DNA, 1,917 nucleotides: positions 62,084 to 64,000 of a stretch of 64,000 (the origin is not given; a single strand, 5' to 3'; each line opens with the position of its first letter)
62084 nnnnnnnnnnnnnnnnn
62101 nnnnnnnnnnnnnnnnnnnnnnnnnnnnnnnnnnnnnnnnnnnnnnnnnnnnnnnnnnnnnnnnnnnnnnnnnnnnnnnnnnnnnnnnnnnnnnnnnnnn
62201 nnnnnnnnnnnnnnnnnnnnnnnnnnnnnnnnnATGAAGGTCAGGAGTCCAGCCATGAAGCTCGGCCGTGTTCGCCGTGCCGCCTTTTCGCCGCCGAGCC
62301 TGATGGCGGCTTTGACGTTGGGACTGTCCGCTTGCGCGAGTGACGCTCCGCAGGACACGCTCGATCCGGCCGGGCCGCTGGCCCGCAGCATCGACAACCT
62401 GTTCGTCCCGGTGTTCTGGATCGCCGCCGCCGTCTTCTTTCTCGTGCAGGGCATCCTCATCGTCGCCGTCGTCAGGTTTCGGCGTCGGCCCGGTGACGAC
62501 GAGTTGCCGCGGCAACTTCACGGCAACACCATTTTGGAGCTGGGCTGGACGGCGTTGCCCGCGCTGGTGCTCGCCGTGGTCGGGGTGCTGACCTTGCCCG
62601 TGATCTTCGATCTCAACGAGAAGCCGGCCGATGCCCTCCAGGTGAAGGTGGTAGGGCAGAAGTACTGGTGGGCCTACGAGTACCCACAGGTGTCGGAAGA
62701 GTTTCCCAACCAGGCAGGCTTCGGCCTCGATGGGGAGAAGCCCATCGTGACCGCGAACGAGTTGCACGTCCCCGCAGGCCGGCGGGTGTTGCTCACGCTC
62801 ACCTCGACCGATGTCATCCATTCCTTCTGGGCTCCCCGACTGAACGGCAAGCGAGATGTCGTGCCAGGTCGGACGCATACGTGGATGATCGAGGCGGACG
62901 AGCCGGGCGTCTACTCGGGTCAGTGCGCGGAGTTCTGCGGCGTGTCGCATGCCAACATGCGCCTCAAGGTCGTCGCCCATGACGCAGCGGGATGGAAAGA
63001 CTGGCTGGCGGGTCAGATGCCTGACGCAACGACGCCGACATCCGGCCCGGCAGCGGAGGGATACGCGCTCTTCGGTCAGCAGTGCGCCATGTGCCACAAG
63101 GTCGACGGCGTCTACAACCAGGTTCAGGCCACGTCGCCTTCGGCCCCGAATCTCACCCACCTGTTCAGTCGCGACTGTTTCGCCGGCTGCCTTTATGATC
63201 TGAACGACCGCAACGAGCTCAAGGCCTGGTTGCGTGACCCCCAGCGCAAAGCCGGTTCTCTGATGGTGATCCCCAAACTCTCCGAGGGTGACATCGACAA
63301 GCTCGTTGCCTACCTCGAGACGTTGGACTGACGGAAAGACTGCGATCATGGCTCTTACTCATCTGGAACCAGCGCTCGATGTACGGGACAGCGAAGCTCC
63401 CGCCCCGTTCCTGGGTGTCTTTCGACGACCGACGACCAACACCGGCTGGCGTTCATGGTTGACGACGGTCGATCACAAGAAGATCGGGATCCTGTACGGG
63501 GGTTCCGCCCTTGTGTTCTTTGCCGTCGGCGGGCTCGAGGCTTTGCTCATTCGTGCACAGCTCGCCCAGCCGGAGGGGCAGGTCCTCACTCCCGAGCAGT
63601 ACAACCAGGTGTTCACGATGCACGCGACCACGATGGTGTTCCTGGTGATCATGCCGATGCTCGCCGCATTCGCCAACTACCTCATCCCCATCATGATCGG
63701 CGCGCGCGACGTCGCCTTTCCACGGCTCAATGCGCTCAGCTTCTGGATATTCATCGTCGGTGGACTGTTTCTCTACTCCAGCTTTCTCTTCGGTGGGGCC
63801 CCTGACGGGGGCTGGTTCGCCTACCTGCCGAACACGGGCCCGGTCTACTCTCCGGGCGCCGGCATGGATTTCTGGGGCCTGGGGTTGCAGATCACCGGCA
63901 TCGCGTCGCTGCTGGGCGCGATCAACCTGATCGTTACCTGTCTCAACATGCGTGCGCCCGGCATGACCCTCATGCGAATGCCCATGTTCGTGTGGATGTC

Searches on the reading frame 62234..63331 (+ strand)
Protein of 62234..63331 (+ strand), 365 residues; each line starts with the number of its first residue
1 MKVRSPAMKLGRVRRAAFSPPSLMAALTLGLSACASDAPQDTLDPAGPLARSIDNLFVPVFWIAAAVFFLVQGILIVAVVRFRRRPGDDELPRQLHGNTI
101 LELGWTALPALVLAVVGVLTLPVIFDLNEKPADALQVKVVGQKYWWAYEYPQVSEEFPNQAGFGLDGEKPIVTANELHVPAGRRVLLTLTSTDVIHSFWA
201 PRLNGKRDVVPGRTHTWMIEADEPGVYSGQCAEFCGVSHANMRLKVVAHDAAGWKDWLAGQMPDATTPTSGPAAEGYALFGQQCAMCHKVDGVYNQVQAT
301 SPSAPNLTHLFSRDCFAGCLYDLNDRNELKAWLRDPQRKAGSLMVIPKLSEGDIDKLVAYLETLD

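Call 3: search_protein_families(library=pfam, proteins=[window:62234-63331:+], max_evalue=0.01)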
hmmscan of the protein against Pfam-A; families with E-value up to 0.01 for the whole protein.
window:62234-63331:+ (365 aa): 5 families
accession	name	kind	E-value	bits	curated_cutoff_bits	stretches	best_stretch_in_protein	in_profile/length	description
PF00116.26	COX2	-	5.5e-21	75.1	22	1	135-246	1-117/120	Cytochrome C oxidase subunit II, periplasmic domain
PF02790.20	COX2_TM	-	1.3e-11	44.9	22.8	1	44-122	10-87/88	Cytochrome C oxidase subunit II, transmembrane domain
PF00034.26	Cytochrom_C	-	8.6e-10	40.2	21.3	1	273-364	1-89/90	Cytochrome c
PF13442.11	Cytochrome_CBB3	-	0.0001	23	27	1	273-361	3-68/68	Cytochrome C oxidase, cbb3-type, subunit III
PF13473.12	Cupredoxin_1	-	0.00062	20.2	27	1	173-231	33-92/104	Cupredoxin-like domain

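Call 4: search_protein_families(library=ncbifam, proteins=[window:62234-63331:+], max_evalue=0.01)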
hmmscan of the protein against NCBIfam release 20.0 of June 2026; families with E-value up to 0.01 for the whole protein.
window:62234-63331:+ (365 aa): 9 families
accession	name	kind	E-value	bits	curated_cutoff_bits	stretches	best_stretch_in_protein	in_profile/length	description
TIGR02866.1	CoxB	equivalog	6.2e-56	189.1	147.7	1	45-258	1-201/202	cytochrome c oxidase subunit II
NF050117.1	aa3_CtaC_Actin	exception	4.3e-44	150.6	250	1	23-256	6-240/244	aa3-type cytochrome oxidase subunit II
TIGR01432.1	QOXA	equivalog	9.1e-29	100.4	240.95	1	31-258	10-223/227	cytochrome aa3 quinol oxidase subunit II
TIGR01433.1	CyoA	equivalog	7.4e-18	64.8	266.2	1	28-259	7-223/226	ubiquinol oxidase subunit II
NF007816.0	PRK10525.1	equivalog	1.2e-14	54.1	511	1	23-259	15-236/318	cytochrome o ubiquinol oxidase subunit II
TIGR04246.1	nitrous_NosZ_Gp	equivalog_domain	2.2e-07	29.5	625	1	176-243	500-571/578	Sec-dependent nitrous-oxide reductase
TIGR04244.1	nitrous_NosZ_RR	equivalog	2.1e-05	23.3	625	1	168-247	542-625/627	TAT-dependent nitrous-oxide reductase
NF040971.1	cytc_ExtS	equivalog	0.00083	18.7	100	1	278-360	177-261/262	selenite/tellurite reduction operon c-type cytochrome lipoprotein ExtS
NF052246.1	SorB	equivalog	0.008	16.2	93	0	261-298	7-42/80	SorB family sulfite dehydrogenase c-type cytochrome subunit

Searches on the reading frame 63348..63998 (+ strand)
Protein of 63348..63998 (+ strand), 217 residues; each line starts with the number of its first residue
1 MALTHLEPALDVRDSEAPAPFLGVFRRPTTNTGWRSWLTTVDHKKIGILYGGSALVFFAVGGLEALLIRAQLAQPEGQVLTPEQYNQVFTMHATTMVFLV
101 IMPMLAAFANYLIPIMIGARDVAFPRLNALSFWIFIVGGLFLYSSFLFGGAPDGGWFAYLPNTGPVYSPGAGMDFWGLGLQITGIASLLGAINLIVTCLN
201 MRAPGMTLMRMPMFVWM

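Call 3: search_protein_families(library=pfam, proteins=[window:63348-63998:+], max_evalue=0.01)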
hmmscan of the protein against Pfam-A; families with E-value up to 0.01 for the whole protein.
window:63348-63998:+ (217 aa): 1 family
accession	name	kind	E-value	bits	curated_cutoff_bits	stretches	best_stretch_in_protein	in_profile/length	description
PF00115.25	COX1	-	2.3e-53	182.1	34.8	1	45-217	1-162/436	Cytochrome C and Quinol oxidase polypeptide I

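Call 4: search_protein_families(library=ncbifam, proteins=[window:63348-63998:+], max_evalue=0.01)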
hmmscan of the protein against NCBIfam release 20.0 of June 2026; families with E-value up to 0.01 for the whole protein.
window:63348-63998:+ (217 aa): 5 families
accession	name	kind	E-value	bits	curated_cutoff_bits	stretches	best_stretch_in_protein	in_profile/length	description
TIGR02891.1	CtaD_CoxA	equivalog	1.7e-73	248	670.75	1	37-216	1-180/504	cytochrome c oxidase subunit I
NF050116.1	cyt_aa3_Actin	exception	9.1e-66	222.7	880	1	37-216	2-182/522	aa3-type cytochrome oxidase subunit I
TIGR02882.1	QoxB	equivalog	1.2e-64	218.9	1015.5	1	34-216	41-223/643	cytochrome aa3 quinol oxidase subunit I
TIGR02843.1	CyoB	equivalog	2.6e-59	201.3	1020.35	1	33-216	43-229/646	cytochrome o ubiquinol oxidase subunit I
NF011592.0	PRK15017.1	equivalog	3.9e-50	171.3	1271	1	33-216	44-230/663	cytochrome o ubiquinol oxidase subunit I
